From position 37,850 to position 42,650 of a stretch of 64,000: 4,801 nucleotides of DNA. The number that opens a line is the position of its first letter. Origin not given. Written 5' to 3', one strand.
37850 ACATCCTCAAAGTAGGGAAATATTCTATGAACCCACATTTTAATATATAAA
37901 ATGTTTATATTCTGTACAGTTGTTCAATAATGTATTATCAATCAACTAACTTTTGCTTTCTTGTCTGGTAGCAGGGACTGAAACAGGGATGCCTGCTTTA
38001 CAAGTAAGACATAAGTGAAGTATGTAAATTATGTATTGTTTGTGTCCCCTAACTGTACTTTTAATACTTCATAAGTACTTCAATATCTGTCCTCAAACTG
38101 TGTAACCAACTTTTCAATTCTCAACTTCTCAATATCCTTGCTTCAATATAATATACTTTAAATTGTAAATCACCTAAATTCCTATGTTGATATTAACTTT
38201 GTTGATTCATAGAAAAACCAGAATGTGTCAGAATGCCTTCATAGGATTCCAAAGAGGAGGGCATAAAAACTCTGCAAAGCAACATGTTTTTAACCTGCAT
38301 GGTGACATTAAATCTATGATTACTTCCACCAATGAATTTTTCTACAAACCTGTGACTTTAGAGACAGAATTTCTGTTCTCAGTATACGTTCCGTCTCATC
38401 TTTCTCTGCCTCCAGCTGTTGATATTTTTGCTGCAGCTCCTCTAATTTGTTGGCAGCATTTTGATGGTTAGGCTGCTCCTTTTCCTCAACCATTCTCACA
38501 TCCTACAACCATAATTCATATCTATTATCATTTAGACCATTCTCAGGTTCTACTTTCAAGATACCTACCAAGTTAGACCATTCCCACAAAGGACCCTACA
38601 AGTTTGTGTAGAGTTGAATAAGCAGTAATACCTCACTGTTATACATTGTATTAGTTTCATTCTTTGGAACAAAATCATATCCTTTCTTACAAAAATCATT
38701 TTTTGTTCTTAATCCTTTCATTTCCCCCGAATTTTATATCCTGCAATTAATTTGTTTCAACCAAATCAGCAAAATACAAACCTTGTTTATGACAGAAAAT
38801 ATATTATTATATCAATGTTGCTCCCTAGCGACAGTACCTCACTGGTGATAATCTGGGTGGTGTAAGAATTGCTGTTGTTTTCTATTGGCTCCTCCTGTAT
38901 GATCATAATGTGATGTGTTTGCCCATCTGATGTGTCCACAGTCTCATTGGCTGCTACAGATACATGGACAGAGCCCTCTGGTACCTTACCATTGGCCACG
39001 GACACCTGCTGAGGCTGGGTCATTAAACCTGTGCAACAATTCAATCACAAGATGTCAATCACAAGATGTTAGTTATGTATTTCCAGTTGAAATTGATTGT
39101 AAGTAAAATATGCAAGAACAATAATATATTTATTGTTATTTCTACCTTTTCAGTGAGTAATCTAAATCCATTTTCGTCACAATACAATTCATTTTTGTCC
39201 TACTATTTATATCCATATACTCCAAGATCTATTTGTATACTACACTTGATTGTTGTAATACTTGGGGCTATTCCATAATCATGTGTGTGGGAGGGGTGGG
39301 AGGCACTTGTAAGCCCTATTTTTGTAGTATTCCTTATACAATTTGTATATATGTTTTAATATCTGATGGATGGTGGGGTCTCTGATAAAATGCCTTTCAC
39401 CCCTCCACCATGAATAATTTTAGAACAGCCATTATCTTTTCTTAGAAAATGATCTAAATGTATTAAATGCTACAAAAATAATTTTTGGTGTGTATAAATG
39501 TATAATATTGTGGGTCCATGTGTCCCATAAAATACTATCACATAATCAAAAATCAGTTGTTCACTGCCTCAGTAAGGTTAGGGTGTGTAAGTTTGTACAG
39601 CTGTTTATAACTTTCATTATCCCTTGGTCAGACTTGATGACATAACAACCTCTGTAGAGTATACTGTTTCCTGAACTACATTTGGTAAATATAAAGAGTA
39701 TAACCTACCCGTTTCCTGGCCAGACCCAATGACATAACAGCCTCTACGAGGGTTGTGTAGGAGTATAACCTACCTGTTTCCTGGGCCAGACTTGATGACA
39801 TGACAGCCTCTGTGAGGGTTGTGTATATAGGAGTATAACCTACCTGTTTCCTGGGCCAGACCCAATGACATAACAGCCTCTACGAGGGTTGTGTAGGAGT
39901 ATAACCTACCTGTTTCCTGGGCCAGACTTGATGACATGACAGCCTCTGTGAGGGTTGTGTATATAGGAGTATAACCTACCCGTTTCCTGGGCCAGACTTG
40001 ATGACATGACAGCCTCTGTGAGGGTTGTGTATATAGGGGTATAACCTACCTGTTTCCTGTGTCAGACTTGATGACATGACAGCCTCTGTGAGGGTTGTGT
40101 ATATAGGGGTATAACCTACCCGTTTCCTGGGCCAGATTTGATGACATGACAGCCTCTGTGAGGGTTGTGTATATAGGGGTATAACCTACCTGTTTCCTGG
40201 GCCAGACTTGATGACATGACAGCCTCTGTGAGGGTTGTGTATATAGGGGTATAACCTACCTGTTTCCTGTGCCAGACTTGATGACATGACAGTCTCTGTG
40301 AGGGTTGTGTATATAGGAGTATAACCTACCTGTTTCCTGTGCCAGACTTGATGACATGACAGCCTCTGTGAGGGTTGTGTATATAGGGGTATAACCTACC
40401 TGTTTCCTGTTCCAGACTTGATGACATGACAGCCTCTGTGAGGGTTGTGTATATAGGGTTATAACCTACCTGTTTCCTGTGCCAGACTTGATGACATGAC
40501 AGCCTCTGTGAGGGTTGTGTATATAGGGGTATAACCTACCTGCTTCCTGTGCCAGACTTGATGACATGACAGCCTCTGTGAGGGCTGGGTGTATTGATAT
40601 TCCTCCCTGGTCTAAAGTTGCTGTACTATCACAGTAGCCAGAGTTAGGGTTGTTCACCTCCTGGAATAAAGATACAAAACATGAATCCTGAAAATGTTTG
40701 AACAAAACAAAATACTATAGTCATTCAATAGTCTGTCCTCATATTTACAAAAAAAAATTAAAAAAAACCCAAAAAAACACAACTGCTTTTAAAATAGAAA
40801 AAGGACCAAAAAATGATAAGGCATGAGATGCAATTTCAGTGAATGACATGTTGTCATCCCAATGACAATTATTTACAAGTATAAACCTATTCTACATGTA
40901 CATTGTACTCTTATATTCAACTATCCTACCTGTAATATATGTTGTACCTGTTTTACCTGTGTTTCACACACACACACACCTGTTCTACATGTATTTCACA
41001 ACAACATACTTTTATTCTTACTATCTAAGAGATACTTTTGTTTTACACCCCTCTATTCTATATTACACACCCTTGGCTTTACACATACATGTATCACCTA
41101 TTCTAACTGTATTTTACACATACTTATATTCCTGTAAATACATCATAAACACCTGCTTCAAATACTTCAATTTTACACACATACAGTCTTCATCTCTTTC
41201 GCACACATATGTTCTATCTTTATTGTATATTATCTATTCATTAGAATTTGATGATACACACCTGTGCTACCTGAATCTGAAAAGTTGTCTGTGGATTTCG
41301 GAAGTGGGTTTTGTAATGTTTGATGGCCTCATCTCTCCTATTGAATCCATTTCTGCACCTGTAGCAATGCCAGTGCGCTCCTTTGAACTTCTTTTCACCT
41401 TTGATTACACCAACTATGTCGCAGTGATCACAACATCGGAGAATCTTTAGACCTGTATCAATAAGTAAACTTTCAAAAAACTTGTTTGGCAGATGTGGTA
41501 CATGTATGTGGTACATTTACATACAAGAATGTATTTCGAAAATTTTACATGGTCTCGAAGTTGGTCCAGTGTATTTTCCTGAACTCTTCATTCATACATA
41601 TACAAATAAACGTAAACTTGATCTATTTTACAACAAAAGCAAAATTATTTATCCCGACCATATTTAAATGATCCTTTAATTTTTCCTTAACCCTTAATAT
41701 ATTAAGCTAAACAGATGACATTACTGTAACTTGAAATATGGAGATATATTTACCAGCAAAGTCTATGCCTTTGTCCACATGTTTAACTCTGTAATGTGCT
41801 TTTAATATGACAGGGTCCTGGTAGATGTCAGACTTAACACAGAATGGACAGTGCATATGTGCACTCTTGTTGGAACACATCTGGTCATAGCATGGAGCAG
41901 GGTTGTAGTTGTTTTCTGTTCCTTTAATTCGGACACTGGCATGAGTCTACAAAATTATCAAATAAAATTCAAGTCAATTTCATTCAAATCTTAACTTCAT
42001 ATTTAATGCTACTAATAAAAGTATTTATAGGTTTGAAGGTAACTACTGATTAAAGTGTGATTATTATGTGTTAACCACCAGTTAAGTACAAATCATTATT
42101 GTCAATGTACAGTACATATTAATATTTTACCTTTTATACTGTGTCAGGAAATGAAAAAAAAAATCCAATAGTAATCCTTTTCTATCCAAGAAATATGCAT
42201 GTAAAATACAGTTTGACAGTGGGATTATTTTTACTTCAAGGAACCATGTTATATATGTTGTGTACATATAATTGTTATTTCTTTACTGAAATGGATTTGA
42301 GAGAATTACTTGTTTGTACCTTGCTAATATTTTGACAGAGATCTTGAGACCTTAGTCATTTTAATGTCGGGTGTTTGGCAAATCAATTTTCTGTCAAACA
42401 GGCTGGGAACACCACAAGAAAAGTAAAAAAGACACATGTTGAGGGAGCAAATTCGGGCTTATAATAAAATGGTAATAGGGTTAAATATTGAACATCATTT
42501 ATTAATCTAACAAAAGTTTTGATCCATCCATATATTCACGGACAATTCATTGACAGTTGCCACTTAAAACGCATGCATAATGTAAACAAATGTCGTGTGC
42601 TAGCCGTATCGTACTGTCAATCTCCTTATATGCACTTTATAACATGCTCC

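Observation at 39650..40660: Tandem array built from an exon-intron junction: about 13 copies of a coding-exon 3' end plus its GT donor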

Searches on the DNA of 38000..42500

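Call 50: search_rna_families(source=window, start=38000, end=42500, threshold=gathering)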
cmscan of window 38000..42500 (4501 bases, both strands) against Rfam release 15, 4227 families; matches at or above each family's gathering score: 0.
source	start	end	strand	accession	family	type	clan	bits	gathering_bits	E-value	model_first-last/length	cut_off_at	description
